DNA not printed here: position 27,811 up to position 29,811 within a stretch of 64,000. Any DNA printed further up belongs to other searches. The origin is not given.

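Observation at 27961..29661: Serpin with an about 150-residue, about 30-cysteine N-terminal domain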

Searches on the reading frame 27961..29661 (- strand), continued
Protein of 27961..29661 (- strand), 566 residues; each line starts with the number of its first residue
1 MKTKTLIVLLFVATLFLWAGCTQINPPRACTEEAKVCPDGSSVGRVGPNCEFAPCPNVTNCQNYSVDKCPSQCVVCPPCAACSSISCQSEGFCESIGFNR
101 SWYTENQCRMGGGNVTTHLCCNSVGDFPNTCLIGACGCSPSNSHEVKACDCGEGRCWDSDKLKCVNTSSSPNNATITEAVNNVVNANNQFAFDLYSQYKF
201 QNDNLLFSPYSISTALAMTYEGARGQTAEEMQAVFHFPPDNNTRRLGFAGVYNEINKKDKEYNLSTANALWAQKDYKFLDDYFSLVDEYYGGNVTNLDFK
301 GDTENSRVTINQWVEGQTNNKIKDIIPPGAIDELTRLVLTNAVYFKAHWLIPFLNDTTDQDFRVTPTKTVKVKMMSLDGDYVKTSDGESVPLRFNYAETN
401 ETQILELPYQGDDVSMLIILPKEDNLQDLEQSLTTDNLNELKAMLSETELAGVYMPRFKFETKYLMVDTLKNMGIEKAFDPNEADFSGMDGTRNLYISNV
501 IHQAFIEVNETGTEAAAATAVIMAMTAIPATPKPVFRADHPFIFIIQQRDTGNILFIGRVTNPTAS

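Call 15: search_solved_structures(query=window:27961-29661:-, max_evalue=1e-30, show_alignments=3)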
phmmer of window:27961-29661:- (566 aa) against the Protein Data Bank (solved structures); distinct sequences matched with E-value up to 1e-30: 177 (the best 60 are shown).
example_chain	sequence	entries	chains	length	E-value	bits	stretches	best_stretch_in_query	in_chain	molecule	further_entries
8gxv_A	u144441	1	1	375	1.9e-82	280.8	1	187-563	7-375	Proteinase inhibitor I4 serpin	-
4ga7_A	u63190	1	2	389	8.2e-81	275.5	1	182-563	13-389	Leukocyte elastase inhibitor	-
2zv6_A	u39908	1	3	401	1.2e-76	261.7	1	181-563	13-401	Serpin B3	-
4zk0_A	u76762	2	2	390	1.8e-76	261.1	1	181-563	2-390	Serpin B4 | Serpin B3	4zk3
2dut_A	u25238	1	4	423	2.8e-72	247.3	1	186-563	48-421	Heterochromatin-associated protein MENT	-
6ee5_A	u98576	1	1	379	4.8e-72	246.5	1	182-563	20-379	Conserpin-AATRCL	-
5cdx_A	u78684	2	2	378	1.3e-71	245.1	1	182-563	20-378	Conserpin | Conserpin in the latent state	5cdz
5ce0_A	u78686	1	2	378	4.6e-71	243.3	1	182-563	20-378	Native conserpin with Z-variant (E342K)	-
1att_A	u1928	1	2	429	3.7e-70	240.3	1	182-564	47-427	ANTITHROMBIN III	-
2arq_A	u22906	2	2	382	1.2e-68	235.3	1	185-563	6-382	Plasminogen activator inhibitor-2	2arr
1by7_A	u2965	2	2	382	1.6e-68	234.9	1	185-563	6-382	PROTEIN (PLASMINOGEN ACTIVATOR INHIBITOR-2) | PLASMINOGEN ACTIVATOR INHIBITOR-2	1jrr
1hle_A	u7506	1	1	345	9.9e-68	232.3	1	183-522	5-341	HORSE LEUKOCYTE ELASTASE INHIBITOR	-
2h4r_A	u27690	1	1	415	3.8e-67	230.3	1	245-563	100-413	Heterochromatin-associated protein MENT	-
1ant_L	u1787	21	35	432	2.4e-66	227.7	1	181-564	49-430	ANTITHROMBIN | ANTITHROMBIN III | PROTEIN (ANTITHROMBIN-III)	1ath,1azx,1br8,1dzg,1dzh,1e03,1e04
2b4x_L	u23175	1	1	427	2.8e-66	227.5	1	181-564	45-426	Antithrombin-III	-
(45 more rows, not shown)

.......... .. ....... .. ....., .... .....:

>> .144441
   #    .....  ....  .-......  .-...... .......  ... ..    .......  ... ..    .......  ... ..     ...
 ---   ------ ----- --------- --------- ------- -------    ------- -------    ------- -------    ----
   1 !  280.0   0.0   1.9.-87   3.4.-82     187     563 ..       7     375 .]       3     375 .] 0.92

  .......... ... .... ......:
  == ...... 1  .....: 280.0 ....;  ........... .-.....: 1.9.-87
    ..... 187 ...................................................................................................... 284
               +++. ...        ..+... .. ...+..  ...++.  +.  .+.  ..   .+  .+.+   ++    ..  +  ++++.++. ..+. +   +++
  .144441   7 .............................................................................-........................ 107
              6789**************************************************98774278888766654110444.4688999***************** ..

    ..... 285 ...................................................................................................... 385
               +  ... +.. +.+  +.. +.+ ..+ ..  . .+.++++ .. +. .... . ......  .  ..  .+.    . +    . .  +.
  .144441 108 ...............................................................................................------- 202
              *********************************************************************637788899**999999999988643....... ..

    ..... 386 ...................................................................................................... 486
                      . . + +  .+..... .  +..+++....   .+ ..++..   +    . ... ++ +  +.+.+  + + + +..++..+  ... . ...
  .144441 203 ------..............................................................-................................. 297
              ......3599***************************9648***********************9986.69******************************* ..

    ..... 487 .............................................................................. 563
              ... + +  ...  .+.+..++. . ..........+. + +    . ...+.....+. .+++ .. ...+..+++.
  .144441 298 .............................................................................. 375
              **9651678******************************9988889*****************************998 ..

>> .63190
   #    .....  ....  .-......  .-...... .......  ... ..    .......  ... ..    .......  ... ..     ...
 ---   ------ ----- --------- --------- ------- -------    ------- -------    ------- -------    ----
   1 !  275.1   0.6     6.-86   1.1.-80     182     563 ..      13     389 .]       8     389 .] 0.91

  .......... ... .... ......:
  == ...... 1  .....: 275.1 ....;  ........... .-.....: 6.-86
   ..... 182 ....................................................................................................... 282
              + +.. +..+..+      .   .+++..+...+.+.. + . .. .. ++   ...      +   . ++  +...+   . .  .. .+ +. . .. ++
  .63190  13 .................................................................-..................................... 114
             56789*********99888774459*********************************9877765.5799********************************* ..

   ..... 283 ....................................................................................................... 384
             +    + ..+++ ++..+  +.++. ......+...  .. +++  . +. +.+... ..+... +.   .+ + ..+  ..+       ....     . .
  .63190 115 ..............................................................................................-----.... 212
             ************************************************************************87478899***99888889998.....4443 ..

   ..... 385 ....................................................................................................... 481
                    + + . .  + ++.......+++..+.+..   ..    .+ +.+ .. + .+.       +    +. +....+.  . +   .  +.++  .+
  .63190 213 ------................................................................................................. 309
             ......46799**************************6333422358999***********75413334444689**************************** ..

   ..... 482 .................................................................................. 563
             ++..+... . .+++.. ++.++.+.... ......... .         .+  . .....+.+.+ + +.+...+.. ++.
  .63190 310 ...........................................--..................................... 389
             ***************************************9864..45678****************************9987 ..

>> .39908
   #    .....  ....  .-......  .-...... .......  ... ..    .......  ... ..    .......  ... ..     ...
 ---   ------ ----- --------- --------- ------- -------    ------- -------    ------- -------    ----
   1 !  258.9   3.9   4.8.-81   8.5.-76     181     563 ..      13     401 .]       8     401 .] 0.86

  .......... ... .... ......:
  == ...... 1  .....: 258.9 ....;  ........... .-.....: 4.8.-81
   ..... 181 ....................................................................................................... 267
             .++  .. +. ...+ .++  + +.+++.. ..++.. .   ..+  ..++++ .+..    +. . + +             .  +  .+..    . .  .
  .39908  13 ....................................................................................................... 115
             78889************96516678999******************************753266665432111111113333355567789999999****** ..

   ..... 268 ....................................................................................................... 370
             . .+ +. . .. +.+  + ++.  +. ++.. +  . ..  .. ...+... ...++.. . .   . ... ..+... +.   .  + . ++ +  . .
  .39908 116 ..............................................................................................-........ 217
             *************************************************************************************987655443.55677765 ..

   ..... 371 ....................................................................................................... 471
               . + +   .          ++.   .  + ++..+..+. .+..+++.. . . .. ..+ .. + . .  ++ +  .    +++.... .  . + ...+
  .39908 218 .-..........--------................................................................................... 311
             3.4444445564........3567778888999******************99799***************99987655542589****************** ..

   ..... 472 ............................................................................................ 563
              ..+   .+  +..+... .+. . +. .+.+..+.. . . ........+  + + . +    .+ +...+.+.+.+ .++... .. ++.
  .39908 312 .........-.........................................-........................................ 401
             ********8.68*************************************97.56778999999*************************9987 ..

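Call 30: search_protein_families(library=pfam, proteins=[P0171, P0239, P0124], max_evalue=0.01)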
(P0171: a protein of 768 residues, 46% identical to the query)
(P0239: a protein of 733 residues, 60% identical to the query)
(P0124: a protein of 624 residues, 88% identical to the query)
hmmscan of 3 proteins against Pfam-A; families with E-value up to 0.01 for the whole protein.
P0171 (768 aa): 2 families
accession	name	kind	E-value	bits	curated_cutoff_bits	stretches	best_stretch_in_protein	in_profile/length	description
PF00079.25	Serpin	-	2.3e-119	399.4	27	1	164-533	1-370/370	Serpin (serine protease inhibitor)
PF03891.20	DUF333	-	2.9e-19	69.5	25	1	615-660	2-47/47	Domain of unknown function (DUF333)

P0239 (733 aa): 2 families
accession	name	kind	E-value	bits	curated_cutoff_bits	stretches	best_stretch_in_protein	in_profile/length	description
PF00079.25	Serpin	-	6.4e-124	414.4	27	1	366-731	2-370/370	Serpin (serine protease inhibitor)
PF03413.25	PepSY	-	6.3e-05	23.6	24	1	261-327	2-56/60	Peptidase propeptide and YPEB domain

P0124 (624 aa): 1 family
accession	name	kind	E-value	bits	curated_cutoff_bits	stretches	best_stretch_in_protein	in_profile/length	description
PF00079.25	Serpin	-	2.9e-118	395.8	27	1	244-621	2-370/370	Serpin (serine protease inhibitor)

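Call 41: find_encoding_contigs(protein=P0125, flank=6000, max_places=2)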
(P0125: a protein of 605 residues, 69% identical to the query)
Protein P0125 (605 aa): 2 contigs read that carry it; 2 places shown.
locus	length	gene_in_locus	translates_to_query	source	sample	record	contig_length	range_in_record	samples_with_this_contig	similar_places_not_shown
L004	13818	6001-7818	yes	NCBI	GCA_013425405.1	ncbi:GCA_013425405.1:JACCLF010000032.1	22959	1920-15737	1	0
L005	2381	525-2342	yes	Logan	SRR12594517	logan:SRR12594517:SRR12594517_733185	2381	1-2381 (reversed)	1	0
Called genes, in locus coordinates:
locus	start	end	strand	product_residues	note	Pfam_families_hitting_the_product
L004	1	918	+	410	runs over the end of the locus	PF01411:tRNA-synt_2c, PF07973:tRNA_SAD, PF02272:DHHA1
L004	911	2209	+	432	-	PF01336:tRNA_anti-codon, PF00152:tRNA-synt_2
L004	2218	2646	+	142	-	PF01467:CTP_transf_like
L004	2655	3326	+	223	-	PF01902:Diphthami_syn_2_N, PF28410:Diphthami_syn_2_C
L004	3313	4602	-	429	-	PF01979:Amidohydro_1, PF07969:Amidohydro_3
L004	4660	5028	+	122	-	PF14464:Prok-JAB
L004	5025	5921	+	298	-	PF00294:PfkB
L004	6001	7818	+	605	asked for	PF00079:Serpin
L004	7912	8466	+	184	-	-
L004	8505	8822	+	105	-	-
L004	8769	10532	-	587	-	PF04068:Fer4_RLI (weak), PF12837:Fer4_6 (faint), PF13237:Fer4_10 (faint), PF00037:Fer4 (weak), PF02463:SMC_N (weak), PF00005:ABC_tran, PF13304:AAA_21 (faint), PF00005:ABC_tran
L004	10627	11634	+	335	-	PF26356:Pelota_N, PF03464:eRF1_2, PF03465:eRF1_3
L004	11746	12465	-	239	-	PF04989:RMNT_CmcI, PF13578:Methyltransf_24 (weak)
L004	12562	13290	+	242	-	PF01209:Ubie_methyltran, PF03848:TehB, PF02353:CMAS, PF13489:Methyltransf_23, PF05175:MTS, PF13847:Methyltransf_31, PF08241:Methyltransf_11, PF08242:Methyltransf_12, +3 more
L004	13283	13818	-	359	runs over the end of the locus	PF00534:Glycos_transf_1, PF13692:Glyco_trans_1_4, PF13524:Glyco_trans_1_2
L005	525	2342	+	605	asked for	PF00079:Serpin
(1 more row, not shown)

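Call 42: find_encoding_contigs(protein=P0131, flank=6000, max_places=2)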
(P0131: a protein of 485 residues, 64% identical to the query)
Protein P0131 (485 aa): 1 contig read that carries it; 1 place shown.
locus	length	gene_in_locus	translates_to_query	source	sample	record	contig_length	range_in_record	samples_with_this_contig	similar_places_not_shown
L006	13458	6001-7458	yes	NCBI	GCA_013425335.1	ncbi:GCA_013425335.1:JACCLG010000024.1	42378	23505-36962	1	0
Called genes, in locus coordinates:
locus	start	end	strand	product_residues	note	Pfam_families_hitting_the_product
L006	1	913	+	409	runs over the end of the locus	PF01411:tRNA-synt_2c, PF07973:tRNA_SAD, PF02272:DHHA1 (weak)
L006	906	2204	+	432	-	PF01336:tRNA_anti-codon, PF00152:tRNA-synt_2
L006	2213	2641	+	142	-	PF01467:CTP_transf_like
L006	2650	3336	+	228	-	PF01902:Diphthami_syn_2_N, PF28410:Diphthami_syn_2_C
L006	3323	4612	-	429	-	PF01979:Amidohydro_1, PF07969:Amidohydro_3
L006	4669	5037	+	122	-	PF14464:Prok-JAB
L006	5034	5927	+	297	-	PF00294:PfkB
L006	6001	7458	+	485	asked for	PF00079:Serpin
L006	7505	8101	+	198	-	-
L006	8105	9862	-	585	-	PF04068:Fer4_RLI (weak), PF12837:Fer4_6 (faint), PF13237:Fer4_10 (faint), PF00037:Fer4, PF00005:ABC_tran, PF02463:SMC_N (weak), PF13304:AAA_21 (faint), PF00005:ABC_tran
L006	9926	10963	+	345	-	PF26356:Pelota_N, PF03464:eRF1_2 (weak), PF03465:eRF1_3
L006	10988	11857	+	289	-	PF02475:TRM5-TYW2_MTfase, PF01135:PCMT (weak), PF05050:Methyltransf_21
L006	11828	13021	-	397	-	PF13439:Glyco_transf_4, PF00534:Glycos_transf_1, PF13692:Glyco_trans_1_4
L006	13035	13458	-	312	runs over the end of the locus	PF00535:Glycos_transf_2, PF26629:GT2_TM_C (faint)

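Call 57: find_encoding_contigs(protein=P0121, flank=2000, max_places=3)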
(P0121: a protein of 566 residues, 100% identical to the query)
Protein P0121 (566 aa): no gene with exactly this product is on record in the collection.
